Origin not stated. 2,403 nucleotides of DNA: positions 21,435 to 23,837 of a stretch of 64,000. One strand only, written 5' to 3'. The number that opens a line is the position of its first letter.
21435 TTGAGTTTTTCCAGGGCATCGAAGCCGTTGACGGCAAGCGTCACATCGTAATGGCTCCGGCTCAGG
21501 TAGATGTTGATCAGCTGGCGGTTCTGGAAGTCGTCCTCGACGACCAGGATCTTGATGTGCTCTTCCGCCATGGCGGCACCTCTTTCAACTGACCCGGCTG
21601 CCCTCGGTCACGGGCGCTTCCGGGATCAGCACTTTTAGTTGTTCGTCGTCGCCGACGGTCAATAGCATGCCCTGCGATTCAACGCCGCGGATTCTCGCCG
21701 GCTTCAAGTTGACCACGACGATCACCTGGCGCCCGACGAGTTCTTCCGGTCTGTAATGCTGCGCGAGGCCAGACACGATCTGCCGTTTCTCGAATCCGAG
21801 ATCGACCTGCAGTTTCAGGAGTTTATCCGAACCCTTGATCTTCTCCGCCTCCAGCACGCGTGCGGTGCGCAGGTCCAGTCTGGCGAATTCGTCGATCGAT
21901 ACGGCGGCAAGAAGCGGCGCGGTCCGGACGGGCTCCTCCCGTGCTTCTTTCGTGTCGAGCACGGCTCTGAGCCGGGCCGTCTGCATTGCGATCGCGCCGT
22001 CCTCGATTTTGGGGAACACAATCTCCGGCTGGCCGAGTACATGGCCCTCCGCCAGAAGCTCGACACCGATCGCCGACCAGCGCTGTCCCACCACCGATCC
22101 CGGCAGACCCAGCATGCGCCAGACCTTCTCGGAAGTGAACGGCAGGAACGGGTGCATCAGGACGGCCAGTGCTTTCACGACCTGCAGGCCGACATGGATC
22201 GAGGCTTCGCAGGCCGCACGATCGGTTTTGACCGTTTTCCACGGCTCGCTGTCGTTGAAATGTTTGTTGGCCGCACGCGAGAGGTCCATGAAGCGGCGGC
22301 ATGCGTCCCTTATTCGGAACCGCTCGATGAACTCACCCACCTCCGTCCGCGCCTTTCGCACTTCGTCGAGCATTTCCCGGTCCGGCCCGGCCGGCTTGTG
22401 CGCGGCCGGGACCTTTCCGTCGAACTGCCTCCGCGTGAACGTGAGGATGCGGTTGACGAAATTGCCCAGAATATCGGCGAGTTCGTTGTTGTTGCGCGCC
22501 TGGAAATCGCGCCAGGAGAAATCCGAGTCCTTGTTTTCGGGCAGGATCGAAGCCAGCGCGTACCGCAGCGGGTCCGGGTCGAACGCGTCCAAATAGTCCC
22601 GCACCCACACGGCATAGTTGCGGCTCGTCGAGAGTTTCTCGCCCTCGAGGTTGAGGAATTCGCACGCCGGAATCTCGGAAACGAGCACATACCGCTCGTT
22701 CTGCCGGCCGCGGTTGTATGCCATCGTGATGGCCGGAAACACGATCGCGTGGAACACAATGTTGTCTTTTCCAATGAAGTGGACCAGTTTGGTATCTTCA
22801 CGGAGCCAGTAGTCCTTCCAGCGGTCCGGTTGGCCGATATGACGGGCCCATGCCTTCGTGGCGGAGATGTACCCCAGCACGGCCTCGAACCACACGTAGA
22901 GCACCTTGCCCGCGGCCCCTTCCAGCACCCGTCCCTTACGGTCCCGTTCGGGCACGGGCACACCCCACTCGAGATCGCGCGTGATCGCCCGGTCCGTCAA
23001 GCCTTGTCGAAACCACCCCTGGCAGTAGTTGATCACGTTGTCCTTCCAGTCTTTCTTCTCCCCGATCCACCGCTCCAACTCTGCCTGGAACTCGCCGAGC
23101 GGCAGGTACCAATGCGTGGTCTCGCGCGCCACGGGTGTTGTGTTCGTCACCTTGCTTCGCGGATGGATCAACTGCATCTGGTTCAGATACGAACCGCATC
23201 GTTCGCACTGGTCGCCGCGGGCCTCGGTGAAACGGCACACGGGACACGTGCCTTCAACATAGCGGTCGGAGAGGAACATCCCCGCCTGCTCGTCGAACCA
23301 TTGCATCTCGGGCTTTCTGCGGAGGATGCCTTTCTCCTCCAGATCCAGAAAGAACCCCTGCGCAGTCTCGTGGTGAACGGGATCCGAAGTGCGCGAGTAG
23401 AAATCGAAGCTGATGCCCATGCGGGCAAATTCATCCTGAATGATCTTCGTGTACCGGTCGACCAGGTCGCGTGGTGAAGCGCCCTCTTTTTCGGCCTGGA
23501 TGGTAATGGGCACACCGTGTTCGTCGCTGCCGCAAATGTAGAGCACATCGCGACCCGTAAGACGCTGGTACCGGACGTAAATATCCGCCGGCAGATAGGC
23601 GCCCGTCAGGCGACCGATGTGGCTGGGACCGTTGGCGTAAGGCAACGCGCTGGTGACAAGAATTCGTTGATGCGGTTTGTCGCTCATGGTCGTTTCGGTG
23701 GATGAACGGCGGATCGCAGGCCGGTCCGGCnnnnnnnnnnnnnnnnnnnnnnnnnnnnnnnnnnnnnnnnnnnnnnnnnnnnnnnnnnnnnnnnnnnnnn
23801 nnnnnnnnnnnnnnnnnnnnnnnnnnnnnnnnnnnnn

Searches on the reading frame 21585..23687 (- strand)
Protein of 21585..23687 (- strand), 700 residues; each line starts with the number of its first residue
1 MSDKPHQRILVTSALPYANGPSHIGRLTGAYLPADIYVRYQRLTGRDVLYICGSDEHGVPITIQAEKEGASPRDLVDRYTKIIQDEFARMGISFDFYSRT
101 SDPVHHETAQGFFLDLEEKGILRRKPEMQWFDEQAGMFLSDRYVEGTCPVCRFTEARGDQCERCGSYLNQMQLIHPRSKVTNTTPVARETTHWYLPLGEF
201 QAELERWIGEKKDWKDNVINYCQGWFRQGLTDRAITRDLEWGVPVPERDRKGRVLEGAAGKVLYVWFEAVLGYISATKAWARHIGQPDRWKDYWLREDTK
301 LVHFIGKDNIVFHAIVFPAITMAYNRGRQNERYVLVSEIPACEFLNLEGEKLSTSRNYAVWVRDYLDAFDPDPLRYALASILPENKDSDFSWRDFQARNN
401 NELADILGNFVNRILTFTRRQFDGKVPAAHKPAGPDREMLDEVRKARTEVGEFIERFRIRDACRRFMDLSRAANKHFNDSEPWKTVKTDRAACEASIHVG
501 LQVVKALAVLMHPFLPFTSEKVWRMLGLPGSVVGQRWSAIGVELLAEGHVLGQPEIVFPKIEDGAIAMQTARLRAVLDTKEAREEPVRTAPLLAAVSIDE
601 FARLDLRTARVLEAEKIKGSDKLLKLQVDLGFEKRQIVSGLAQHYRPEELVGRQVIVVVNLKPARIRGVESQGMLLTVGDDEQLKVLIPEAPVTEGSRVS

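Call 73: find_homologous_proteins(query=window:21585-23687:-, max_evalue=1e-50)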
Query window:21585-23687:- (700 aa): 8000 proteins with E <= 1e-50 among 8000 candidates; the best 120 are listed.
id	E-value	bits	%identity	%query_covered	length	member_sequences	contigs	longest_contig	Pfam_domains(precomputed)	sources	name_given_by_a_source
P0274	0.0e+0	1628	100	100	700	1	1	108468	PF09334.18,PF08264.20,PF00133.29,PF01588.27,PF19303.6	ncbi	-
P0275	0.0e+0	1292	97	82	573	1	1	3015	PF09334.18,PF08264.20,PF01588.27,PF19303.6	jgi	jgi:methionyl-tRNA synthetase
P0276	0.0e+0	1201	71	100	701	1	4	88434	PF09334.18,PF08264.20,PF00133.29,PF01588.27,PF19303.6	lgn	-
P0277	0.0e+0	1161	69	100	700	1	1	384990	PF09334.18,PF08264.20,PF00133.29,PF01588.27,PF19303.6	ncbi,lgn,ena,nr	ncbi:methionine--tRNA ligase [bacterium]|nr:MAG: methionine--tRNA ligase [bacterium]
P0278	0.0e+0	1157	70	99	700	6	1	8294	PF09334.18,PF08264.20,PF00133.29,PF01588.27,PF19303.6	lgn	-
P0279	0.0e+0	1157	68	100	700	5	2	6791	PF09334.18,PF08264.20,PF00133.29,PF01588.27,PF19303.6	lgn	-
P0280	0.0e+0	1156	69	99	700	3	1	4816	PF09334.18,PF08264.20,PF00133.29,PF01588.27,PF19303.6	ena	-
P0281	0.0e+0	1151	69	100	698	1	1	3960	PF09334.18,PF08264.20,PF00133.29,PF01588.27,PF19303.6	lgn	-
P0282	0.0e+0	1151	69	100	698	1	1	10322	PF09334.18,PF08264.20,PF00133.29,PF01588.27,PF19303.6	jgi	jgi:methionyl-tRNA synthetase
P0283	0.0e+0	1150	69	100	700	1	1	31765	PF09334.18,PF08264.20,PF00133.29,PF01588.27,PF19303.6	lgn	-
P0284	0.0e+0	1146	69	99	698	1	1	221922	PF09334.18,PF08264.20,PF00133.29,PF01588.27,PF19303.6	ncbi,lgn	-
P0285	0.0e+0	1146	68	99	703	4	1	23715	PF09334.18,PF08264.20,PF00133.29,PF01588.27,PF19303.6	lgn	-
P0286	0.0e+0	1145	69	100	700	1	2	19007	PF09334.18,PF08264.20,PF00133.29,PF01588.27,PF19303.6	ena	-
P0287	0.0e+0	1145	69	99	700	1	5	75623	PF09334.18,PF08264.20,PF00133.29,PF01588.27,PF19303.6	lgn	-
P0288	0.0e+0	1141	68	100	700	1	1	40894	PF09334.18,PF08264.20,PF00133.29,PF01588.27,PF19303.6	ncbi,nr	ncbi:methionine--tRNA ligase [bacterium]|nr:methionine--tRNA ligase [bacterium]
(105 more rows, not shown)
